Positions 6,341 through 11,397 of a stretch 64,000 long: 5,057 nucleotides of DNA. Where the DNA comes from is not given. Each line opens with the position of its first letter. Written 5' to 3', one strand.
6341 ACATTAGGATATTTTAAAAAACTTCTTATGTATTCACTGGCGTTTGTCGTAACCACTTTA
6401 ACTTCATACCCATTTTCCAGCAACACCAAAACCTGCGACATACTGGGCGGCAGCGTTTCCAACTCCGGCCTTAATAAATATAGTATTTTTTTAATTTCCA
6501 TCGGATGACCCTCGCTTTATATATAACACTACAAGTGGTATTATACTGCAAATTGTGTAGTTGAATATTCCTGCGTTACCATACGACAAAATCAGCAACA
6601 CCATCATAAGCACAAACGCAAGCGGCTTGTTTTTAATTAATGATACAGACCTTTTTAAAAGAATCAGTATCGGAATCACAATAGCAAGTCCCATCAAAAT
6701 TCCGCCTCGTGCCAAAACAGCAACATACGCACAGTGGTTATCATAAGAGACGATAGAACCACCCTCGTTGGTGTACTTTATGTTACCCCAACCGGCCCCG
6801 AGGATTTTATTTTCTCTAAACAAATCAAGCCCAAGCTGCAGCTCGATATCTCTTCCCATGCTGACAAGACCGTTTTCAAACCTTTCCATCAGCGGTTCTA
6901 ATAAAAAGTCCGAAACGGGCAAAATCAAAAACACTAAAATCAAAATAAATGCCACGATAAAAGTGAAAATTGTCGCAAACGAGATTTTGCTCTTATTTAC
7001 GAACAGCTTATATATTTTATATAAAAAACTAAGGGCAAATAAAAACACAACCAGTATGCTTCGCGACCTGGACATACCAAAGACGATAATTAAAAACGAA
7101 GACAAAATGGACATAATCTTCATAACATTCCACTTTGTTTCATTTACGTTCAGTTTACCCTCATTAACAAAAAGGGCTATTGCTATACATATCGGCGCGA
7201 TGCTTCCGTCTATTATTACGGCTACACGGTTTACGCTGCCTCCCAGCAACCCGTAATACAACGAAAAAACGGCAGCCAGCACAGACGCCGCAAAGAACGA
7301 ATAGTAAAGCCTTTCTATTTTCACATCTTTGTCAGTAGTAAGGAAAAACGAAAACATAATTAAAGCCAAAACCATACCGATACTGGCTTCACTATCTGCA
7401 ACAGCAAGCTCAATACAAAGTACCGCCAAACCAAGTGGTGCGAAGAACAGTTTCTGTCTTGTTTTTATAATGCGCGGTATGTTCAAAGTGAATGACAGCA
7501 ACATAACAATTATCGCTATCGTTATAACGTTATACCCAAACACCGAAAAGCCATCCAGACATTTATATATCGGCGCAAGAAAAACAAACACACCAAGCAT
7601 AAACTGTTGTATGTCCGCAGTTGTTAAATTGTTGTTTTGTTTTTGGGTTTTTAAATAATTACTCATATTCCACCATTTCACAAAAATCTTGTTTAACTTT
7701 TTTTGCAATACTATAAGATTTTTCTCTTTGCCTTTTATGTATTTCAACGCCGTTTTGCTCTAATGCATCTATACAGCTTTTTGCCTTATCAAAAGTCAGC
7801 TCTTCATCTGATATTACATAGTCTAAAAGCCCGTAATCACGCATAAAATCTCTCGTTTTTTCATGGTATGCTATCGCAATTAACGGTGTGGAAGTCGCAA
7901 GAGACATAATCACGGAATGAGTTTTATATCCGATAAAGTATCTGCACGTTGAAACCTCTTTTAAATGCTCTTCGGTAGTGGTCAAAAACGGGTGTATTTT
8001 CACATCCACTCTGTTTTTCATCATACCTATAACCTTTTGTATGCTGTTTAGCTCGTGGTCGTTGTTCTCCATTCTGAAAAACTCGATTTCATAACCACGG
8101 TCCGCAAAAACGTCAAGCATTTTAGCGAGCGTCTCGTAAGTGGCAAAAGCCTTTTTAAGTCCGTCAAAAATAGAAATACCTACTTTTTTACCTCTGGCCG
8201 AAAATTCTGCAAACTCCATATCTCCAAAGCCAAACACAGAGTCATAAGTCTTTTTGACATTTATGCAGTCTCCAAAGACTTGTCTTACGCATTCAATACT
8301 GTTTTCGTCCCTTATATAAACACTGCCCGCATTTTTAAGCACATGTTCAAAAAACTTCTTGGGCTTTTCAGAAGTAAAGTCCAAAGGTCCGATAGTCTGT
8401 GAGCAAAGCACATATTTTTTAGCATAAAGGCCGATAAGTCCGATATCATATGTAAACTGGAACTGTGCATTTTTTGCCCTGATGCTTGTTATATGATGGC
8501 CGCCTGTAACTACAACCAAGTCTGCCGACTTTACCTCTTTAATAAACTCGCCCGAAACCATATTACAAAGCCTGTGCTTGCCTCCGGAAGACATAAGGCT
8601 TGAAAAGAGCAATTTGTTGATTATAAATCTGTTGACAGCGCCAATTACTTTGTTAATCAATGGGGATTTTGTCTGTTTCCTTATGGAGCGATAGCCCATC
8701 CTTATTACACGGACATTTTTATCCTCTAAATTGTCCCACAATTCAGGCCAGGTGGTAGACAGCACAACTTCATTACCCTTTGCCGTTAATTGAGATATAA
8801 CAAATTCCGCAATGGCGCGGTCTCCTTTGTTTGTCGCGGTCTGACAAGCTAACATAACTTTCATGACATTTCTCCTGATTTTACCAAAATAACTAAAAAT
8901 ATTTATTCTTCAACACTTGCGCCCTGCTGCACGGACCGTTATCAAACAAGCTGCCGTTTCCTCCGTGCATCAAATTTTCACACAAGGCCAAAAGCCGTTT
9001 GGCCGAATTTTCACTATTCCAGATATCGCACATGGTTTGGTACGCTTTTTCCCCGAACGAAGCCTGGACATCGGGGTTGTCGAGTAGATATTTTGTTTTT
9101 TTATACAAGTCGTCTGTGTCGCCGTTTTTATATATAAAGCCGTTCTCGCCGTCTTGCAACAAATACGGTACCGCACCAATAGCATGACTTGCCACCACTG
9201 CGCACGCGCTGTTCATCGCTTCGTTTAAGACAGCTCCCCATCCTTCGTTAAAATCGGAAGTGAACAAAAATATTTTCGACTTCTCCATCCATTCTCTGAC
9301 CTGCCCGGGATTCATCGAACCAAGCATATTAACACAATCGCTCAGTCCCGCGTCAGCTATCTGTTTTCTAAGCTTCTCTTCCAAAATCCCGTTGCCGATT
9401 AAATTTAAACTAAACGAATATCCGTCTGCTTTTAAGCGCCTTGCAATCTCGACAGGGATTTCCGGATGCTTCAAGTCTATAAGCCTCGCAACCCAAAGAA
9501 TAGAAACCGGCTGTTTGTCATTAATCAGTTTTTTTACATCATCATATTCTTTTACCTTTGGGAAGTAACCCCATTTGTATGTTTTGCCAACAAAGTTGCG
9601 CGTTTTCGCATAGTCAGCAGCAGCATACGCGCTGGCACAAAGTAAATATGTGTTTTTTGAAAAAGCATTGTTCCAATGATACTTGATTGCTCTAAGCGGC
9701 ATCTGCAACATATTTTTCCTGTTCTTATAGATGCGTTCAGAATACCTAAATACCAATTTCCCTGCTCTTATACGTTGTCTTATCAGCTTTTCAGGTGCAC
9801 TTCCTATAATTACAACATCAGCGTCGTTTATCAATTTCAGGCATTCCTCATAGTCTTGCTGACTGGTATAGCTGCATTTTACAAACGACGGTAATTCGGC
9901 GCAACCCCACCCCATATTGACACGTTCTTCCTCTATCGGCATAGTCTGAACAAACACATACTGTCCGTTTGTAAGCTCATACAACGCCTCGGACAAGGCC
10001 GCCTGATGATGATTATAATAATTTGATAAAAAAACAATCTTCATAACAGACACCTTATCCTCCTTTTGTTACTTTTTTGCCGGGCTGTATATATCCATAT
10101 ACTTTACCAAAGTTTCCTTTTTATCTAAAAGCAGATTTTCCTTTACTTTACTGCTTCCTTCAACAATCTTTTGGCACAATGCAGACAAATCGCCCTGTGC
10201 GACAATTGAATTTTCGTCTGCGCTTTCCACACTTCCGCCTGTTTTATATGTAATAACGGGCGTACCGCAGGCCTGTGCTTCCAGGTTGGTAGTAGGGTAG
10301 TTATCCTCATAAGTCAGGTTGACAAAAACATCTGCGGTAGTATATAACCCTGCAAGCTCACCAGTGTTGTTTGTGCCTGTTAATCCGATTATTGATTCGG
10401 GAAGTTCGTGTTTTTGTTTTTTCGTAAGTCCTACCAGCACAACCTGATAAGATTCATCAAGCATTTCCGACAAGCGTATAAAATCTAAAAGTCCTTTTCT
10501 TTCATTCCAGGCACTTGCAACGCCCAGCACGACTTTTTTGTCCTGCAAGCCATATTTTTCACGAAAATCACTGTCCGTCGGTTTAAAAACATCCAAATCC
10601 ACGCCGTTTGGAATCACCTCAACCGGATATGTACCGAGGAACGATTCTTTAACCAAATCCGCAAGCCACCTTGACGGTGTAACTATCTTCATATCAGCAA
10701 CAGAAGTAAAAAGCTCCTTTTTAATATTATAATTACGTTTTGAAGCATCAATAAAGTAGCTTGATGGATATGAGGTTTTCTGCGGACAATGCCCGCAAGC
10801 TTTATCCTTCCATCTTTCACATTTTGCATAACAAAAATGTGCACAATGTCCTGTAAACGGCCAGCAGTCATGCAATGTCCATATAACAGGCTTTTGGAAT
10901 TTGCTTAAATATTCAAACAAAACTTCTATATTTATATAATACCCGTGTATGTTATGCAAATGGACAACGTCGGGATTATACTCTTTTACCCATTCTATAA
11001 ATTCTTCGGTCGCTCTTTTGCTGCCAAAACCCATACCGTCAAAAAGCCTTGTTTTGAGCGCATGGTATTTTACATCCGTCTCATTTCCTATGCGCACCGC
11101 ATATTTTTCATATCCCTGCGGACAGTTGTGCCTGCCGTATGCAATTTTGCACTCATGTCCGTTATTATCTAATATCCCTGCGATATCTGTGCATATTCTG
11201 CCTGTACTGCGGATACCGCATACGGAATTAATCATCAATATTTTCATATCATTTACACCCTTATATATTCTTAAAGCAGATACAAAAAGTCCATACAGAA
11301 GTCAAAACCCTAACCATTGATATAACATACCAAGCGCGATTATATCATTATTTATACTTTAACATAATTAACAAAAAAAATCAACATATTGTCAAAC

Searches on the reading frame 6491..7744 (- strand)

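Call 66: search_protein_families(library=pfam, proteins=[window:6491-7744:-], max_evalue=0.00001)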
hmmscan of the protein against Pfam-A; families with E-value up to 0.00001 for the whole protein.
window:6491-7744:- (417 aa): 1 family
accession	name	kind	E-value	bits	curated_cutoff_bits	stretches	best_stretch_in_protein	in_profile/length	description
PF04932.20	Wzy_C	-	1.5e-06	28.5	31.7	1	216-354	4-147/149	O-Antigen ligase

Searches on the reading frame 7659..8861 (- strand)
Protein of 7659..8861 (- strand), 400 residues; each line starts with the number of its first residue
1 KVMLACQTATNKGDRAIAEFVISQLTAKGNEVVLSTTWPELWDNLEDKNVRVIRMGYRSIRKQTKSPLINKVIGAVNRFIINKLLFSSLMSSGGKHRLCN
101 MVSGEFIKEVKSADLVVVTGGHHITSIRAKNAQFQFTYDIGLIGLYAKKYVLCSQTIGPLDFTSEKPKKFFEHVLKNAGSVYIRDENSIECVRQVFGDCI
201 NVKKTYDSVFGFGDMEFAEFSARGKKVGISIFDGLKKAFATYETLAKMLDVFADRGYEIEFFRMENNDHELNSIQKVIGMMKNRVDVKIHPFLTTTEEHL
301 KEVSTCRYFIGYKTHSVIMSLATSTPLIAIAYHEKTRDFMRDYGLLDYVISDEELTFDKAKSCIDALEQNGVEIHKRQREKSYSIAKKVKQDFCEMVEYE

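Call 66: search_protein_families(library=pfam, proteins=[window:7659-8861:-], max_evalue=0.00001)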
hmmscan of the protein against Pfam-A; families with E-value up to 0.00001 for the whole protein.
window:7659-8861:- (400 aa): 1 family
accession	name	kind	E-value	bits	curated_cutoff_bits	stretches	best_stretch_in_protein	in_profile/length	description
PF04230.19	PS_pyruv_trans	-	1.1e-21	78.5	25.3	1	11-333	1-279/280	Polysaccharide pyruvyl transferase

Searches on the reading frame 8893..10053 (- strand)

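Call 4: search_protein_families(library=pfam, proteins=[window:8893-10053:-], max_evalue=1)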
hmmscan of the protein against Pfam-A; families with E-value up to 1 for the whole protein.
window:8893-10053:- (386 aa): 4 families
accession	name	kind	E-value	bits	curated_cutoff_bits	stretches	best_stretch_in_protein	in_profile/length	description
PF00534.26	Glycos_transf_1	-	1.9e-29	102.8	26.4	1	174-339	7-171/172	Glycosyl transferases group 1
PF13692.12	Glyco_trans_1_4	-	8.7e-22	78.4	27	1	184-326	3-142/142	Glycosyl transferases group 1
PF13524.12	Glyco_trans_1_2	-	7.9e-06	26.3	25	1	240-356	28-144/144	Glycosyl transferase-like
PF11440.14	AGT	-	0.062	12.8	25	1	66-91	50-75/355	DNA alpha-glucosyltransferase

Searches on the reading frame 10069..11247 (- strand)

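Call 4: search_protein_families(library=pfam, proteins=[window:10069-11247:-], max_evalue=1)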
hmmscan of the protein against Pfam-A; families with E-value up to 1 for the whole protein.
window:10069-11247:- (392 aa): 8 families
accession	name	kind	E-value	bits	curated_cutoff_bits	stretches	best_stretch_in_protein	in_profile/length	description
PF13439.12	Glyco_transf_4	-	1.8e-14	54.6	28.5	1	17-219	6-169/170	Glycosyltransferase Family 4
PF00534.26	Glycos_transf_1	-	2.9e-14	53.4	26.4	1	227-355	4-146/172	Glycosyl transferases group 1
PF13692.12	Glyco_trans_1_4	-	4.1e-13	50.2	27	1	238-362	2-137/142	Glycosyl transferases group 1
PF13579.12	Glyco_trans_4_4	-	1e-06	29.6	29.7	1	17-215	5-158/158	Glycosyl transferase 4-like domain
PF13524.12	Glyco_trans_1_2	-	0.0085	16.5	25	1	294-339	36-85/144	Glycosyl transferase-like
PF22772.2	WsaF_C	-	0.029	14.7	27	1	253-361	23-132/133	WsaF, C-terminal domain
PF19892.4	DUF6365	-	0.066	12.6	32.5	0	260-346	212-295/404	Family of unknown function (DUF6365)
PF13477.12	Glyco_trans_4_2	-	0.12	13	23.4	1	79-125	63-106/139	Glycosyl transferase 4-like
